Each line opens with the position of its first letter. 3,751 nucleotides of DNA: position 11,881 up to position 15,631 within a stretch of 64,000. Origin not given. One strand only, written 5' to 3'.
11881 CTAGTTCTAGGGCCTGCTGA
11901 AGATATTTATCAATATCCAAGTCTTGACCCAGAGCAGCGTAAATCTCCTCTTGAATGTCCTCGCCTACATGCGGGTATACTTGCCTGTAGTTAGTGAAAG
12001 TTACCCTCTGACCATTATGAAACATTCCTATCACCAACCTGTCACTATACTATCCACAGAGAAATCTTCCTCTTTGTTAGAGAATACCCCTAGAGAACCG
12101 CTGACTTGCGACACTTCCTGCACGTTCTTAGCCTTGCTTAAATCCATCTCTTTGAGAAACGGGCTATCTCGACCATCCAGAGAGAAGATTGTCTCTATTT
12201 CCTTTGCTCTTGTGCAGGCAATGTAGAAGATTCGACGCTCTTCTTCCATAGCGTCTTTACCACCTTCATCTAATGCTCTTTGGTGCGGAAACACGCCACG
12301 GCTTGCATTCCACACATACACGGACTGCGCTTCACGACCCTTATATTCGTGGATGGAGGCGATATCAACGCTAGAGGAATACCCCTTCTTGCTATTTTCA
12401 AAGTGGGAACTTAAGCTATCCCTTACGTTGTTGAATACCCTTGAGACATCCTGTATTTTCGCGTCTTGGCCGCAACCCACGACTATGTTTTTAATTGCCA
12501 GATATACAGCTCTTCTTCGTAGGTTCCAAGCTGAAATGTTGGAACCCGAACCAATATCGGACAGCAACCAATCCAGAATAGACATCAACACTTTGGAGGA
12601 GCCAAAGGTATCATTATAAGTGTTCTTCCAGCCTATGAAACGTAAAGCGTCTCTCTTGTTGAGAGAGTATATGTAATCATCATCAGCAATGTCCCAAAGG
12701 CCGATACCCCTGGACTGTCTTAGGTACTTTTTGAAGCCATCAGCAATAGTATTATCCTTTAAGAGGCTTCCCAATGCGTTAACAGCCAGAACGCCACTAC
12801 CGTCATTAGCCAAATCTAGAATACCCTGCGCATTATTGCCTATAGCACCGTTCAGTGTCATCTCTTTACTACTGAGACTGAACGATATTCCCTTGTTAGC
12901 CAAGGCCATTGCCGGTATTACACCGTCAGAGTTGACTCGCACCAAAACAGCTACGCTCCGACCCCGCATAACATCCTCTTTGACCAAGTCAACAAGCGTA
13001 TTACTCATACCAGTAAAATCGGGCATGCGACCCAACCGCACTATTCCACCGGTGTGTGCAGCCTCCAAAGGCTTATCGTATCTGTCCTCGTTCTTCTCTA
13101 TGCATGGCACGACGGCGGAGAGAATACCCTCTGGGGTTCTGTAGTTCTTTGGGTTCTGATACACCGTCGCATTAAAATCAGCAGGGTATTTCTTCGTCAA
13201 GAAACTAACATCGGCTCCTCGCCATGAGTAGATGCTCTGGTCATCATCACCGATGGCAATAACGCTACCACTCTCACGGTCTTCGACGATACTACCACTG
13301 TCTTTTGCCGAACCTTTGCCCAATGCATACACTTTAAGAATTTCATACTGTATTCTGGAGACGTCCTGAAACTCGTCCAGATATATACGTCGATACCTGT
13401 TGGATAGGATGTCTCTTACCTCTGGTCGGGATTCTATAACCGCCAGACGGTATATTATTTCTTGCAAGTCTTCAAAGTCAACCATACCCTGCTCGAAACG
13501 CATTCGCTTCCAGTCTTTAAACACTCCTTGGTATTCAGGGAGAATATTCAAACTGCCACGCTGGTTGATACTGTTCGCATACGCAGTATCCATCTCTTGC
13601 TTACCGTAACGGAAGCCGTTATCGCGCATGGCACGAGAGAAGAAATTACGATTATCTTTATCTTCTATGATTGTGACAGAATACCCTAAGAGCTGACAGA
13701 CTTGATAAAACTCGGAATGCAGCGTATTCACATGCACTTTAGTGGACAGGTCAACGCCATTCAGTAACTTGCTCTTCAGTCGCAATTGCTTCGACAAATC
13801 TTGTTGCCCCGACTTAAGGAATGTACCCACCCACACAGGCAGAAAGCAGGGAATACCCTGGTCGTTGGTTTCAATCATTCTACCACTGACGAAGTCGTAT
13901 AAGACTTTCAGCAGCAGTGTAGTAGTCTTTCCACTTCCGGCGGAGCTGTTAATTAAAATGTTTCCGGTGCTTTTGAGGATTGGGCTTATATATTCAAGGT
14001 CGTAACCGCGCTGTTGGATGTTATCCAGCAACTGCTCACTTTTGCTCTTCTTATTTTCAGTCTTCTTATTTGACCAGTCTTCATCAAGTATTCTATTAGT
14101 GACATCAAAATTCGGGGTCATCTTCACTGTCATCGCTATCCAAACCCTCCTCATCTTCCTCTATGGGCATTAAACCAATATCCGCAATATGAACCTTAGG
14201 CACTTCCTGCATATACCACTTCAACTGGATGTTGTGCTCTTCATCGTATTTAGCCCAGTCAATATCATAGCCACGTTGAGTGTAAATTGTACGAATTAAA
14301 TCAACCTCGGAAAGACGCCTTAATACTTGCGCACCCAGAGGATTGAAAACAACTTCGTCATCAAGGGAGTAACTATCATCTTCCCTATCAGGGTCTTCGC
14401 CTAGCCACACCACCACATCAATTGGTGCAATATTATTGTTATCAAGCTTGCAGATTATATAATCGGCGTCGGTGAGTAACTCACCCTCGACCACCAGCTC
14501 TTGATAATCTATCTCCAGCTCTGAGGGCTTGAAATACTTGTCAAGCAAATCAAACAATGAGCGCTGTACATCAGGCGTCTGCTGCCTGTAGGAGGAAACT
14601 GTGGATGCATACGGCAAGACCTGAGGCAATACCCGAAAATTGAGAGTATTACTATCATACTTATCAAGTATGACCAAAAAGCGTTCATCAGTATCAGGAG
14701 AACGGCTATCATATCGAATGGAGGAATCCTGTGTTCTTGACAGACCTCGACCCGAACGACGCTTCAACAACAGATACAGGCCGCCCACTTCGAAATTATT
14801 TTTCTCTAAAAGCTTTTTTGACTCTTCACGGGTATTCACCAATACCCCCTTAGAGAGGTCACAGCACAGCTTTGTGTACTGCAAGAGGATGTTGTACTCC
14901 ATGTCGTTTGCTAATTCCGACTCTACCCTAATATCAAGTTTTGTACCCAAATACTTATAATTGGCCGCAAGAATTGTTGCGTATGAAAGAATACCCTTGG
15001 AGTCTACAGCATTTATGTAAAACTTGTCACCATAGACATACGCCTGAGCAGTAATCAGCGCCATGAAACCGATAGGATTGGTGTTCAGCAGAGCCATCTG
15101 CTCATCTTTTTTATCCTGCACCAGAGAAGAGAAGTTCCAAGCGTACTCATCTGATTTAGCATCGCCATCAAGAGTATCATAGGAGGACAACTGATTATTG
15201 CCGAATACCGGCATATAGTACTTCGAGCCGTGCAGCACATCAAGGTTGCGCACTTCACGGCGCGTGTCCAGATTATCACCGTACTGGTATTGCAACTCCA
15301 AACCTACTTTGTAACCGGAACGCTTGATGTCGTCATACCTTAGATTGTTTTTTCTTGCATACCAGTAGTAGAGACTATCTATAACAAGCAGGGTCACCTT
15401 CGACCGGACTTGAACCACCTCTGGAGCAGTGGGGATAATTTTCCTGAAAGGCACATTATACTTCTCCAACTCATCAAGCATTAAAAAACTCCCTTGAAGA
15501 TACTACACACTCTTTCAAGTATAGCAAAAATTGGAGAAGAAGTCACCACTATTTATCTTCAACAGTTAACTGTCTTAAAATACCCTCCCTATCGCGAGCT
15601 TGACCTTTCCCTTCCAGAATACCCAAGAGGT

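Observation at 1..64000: Massively over-represented, strand-specific heptamer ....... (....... on the coding strand)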

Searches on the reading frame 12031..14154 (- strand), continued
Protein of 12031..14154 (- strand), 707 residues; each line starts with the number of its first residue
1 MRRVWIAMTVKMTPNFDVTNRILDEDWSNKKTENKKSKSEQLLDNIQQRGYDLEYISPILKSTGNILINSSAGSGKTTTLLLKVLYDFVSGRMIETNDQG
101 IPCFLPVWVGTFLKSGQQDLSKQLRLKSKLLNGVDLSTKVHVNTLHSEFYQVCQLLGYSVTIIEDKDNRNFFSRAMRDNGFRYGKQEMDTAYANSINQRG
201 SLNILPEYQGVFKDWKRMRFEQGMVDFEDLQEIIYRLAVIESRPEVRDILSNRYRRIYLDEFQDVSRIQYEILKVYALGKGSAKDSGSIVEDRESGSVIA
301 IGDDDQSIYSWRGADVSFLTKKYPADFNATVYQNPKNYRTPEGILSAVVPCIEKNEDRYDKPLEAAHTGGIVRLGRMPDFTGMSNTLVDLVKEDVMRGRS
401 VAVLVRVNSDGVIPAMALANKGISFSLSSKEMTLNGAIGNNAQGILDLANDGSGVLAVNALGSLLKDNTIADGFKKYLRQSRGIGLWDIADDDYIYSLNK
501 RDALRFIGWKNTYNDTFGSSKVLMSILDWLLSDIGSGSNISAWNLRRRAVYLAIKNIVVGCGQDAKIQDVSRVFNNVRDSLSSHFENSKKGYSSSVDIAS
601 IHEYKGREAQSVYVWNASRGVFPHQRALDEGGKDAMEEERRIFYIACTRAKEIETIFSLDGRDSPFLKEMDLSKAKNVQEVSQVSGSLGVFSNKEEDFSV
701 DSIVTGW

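Call 82: find_encoding_contigs(protein=P0204, flank=10000, max_places=1)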
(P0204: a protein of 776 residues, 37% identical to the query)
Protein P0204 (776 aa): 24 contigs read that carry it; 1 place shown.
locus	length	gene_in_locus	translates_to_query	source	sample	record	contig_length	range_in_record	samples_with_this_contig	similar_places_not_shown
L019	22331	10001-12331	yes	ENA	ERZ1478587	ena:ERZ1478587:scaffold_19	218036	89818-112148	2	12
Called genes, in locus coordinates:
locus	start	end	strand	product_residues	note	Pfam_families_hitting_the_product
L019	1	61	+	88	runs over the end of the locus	-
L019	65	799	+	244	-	-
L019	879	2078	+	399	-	-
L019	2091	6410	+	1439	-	-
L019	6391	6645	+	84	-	PF00226:DnaJ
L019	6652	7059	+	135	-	-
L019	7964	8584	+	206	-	-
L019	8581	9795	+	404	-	-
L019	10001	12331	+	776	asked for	PF00580:UvrD-helicase, PF13245:AAA_19, PF13361:UvrD_C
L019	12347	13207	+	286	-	-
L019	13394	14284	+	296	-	-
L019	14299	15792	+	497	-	PF01368:DHH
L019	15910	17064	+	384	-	PF21522:MreB-like_C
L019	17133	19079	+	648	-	PF23649:FKBP15 (weak)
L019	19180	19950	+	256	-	-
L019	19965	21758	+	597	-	-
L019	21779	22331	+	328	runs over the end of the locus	-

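Call 83: find_encoding_contigs(protein=P0220, flank=10000, max_places=1)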
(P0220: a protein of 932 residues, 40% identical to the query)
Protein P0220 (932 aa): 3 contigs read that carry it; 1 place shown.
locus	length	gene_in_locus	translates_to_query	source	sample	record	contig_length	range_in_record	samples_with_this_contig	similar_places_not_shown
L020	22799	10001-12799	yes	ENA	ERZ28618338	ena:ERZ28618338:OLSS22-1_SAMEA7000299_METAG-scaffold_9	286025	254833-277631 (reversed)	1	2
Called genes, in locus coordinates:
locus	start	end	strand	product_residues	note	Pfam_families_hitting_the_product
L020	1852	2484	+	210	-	-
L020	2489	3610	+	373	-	-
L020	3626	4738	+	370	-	PF25856:MPN635_N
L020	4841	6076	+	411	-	-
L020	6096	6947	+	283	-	-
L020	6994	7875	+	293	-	-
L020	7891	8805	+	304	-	-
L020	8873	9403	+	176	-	-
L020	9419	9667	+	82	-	-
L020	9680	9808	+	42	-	-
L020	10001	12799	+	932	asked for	PF00580:UvrD-helicase, PF13361:UvrD_C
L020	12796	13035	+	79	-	-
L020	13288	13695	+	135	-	-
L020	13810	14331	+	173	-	-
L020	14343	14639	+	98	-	-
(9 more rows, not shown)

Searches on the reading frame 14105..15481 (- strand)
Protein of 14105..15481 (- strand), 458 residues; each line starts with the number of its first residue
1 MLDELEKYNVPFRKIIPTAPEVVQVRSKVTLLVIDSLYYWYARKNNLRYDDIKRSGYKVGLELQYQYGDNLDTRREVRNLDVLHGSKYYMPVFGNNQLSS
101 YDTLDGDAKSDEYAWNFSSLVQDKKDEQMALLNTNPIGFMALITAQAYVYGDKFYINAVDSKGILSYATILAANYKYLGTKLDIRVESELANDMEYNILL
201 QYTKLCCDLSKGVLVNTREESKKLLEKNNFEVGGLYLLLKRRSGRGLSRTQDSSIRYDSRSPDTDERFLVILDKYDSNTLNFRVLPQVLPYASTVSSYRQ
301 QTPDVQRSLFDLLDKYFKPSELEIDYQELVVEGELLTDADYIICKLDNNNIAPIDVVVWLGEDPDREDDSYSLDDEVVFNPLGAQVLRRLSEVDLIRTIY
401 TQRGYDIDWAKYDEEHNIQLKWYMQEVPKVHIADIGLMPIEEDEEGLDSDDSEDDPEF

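Call 7: search_protein_families(library=pfam, proteins=[window:14105-15481:-], max_evalue=0.01)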
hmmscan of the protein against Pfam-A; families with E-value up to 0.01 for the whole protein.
window:14105-15481:- (458 aa): 0 families

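Call 8: search_protein_families(library=phrogs, proteins=[window:14105-15481:-], max_evalue=0.001)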
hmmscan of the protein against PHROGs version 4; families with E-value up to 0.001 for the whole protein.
window:14105-15481:- (458 aa): 0 families

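Call 41: search_solved_structures(query=window:14105-15481:-, max_evalue=1)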
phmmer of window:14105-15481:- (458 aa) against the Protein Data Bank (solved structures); distinct sequences matched with E-value up to 1: 0.
